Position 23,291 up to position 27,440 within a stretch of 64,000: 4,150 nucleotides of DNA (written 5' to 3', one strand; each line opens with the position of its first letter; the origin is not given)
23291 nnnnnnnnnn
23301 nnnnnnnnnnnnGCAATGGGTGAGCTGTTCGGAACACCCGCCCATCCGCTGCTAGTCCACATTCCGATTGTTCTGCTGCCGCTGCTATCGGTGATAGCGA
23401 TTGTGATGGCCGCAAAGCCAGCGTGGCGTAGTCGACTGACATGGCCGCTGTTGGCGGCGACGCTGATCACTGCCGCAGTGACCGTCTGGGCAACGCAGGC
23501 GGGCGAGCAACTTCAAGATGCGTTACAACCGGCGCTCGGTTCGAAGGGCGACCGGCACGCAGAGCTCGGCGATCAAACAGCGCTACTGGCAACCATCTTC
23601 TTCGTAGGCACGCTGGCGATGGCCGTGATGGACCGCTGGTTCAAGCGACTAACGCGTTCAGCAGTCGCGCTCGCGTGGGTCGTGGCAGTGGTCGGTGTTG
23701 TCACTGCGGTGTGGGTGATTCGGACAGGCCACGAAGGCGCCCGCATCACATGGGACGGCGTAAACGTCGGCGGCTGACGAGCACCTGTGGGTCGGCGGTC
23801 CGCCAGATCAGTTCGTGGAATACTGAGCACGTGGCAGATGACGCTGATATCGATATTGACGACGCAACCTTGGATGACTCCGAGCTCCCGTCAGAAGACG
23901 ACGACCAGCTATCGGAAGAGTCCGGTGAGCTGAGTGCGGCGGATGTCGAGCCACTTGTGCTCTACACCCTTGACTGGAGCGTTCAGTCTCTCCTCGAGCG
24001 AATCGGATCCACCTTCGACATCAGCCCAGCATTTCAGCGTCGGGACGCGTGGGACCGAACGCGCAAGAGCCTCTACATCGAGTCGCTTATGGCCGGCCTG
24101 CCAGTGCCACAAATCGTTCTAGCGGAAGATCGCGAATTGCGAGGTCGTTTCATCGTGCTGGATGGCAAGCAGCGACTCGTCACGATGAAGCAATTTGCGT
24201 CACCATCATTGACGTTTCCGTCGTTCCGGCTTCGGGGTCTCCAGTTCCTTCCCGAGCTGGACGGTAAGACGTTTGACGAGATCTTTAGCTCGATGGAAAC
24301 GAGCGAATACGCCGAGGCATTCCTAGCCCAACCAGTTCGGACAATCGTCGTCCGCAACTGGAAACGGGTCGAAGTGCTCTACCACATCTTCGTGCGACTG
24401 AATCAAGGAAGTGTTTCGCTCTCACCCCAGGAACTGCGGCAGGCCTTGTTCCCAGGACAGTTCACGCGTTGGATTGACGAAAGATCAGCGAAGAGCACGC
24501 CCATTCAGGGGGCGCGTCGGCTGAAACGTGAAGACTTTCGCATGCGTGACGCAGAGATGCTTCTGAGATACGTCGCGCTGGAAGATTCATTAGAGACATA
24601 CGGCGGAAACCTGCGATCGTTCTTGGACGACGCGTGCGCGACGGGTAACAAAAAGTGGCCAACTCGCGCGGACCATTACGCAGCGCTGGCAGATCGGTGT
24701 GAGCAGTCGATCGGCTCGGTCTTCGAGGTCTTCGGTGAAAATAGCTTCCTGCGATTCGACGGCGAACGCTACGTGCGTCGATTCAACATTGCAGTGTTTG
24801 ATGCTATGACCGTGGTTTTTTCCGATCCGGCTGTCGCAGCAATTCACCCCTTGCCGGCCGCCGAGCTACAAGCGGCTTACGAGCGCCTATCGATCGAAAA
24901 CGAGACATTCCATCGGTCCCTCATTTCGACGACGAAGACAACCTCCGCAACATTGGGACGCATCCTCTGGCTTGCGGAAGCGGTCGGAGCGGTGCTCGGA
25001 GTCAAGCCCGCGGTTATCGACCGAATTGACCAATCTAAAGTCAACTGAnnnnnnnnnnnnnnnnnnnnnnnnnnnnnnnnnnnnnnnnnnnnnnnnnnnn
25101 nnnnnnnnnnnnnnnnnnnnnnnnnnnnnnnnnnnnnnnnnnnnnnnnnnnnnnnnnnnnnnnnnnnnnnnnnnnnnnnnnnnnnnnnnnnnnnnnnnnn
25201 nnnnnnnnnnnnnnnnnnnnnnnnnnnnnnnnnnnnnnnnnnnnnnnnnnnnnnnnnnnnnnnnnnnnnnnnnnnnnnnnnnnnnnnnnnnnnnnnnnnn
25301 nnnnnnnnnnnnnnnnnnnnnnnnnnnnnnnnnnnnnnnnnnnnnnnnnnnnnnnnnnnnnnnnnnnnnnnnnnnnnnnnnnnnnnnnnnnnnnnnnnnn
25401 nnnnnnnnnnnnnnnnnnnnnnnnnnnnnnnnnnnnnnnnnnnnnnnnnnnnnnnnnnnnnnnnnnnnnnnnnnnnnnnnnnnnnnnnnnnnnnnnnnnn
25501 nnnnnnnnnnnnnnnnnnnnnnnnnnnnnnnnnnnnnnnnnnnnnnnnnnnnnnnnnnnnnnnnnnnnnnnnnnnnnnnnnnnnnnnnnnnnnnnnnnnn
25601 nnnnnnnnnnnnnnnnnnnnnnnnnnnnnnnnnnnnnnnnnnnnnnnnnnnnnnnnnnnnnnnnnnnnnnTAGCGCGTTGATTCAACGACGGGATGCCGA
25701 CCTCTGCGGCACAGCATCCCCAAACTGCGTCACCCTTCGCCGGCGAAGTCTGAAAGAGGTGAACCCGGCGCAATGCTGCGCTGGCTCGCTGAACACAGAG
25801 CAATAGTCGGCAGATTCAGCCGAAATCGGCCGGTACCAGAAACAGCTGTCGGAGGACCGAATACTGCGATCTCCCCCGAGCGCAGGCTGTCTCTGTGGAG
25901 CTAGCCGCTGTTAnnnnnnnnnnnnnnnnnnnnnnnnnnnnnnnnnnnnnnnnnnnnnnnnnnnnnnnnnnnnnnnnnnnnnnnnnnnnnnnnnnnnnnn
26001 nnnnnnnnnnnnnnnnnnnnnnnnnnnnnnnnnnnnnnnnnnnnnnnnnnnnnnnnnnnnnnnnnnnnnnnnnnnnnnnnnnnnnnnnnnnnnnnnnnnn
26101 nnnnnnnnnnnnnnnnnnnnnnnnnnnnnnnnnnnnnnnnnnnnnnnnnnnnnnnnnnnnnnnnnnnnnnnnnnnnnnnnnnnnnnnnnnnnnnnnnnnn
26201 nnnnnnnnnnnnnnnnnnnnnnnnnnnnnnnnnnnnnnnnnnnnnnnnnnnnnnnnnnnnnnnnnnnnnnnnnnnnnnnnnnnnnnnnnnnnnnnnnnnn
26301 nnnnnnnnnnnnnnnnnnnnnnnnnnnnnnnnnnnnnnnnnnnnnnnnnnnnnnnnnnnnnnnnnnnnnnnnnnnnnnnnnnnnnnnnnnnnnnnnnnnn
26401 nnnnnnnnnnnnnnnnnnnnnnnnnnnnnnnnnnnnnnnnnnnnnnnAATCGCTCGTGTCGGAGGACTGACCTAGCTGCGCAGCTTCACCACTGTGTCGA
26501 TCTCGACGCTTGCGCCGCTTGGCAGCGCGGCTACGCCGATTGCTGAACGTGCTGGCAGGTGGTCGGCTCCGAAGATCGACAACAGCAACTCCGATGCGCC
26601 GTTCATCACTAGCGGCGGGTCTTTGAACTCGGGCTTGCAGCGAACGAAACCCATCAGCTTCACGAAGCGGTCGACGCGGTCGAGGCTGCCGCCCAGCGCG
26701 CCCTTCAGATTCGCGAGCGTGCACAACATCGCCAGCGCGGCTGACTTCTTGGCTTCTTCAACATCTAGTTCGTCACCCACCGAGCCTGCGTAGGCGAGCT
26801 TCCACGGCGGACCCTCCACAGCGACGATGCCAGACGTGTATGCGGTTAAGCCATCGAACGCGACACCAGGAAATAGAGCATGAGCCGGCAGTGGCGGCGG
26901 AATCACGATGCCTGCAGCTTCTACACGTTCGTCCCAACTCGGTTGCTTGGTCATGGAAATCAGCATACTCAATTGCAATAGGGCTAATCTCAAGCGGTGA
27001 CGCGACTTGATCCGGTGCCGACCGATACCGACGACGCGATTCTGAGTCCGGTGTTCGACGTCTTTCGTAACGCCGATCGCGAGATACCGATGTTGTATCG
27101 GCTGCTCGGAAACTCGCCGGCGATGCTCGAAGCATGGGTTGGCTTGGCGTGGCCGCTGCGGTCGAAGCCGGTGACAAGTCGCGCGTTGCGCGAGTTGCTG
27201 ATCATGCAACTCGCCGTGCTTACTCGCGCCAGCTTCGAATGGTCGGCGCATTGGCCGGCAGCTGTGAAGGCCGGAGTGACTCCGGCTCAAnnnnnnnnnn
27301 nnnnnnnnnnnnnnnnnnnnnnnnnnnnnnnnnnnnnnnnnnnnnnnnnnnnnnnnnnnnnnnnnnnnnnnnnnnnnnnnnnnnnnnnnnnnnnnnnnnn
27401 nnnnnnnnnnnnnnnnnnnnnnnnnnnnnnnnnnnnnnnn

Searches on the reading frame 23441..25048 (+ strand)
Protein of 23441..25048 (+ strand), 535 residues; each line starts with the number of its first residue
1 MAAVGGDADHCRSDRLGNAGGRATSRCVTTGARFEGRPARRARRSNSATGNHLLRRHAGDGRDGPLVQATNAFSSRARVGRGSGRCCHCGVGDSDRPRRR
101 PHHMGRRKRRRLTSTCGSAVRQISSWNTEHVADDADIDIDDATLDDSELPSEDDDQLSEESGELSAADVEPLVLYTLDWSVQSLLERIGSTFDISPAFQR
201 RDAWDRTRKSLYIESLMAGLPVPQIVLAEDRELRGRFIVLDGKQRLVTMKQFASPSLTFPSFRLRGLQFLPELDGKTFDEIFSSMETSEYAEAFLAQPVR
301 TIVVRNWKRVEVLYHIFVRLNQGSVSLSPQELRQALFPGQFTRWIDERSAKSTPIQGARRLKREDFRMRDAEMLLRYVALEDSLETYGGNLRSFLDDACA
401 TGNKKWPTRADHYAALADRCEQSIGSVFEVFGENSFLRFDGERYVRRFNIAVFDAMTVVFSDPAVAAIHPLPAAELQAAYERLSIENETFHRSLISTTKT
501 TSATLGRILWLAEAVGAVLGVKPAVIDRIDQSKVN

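Call 35: search_protein_families(library=pfam, proteins=[window:23441-25048:+], max_evalue=0.00001)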
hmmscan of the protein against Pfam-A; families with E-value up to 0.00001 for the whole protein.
window:23441-25048:+ (535 aa): 1 family
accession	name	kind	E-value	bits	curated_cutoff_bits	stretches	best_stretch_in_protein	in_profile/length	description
PF03235.19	GmrSD_N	-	5.9e-20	72.7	33.2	1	183-337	3-198/199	GmrSD restriction endonuclease, N-terminal domain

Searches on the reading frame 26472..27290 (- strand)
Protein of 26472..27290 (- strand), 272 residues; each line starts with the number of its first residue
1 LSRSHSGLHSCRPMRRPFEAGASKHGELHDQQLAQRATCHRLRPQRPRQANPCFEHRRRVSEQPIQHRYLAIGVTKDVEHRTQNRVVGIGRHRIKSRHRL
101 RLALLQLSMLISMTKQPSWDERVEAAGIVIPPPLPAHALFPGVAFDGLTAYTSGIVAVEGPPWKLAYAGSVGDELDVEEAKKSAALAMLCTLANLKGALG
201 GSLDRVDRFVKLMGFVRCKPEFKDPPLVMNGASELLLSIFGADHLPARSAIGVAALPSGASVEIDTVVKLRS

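Call 35: search_protein_families(library=pfam, proteins=[window:26472-27290:-], max_evalue=0.00001)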
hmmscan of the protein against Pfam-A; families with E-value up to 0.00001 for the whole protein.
window:26472-27290:- (272 aa): 2 families
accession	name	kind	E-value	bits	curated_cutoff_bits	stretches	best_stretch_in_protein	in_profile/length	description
PF14588.11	YjgF_endoribonc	-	2e-08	34.6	35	1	124-243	5-121/148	YjgF/chorismate_mutase-like, putative endoribonuclease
PF01042.26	Ribonuc_L-PSP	-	8.8e-07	29.4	27.3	1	165-268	21-119/121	Endoribonuclease L-PSP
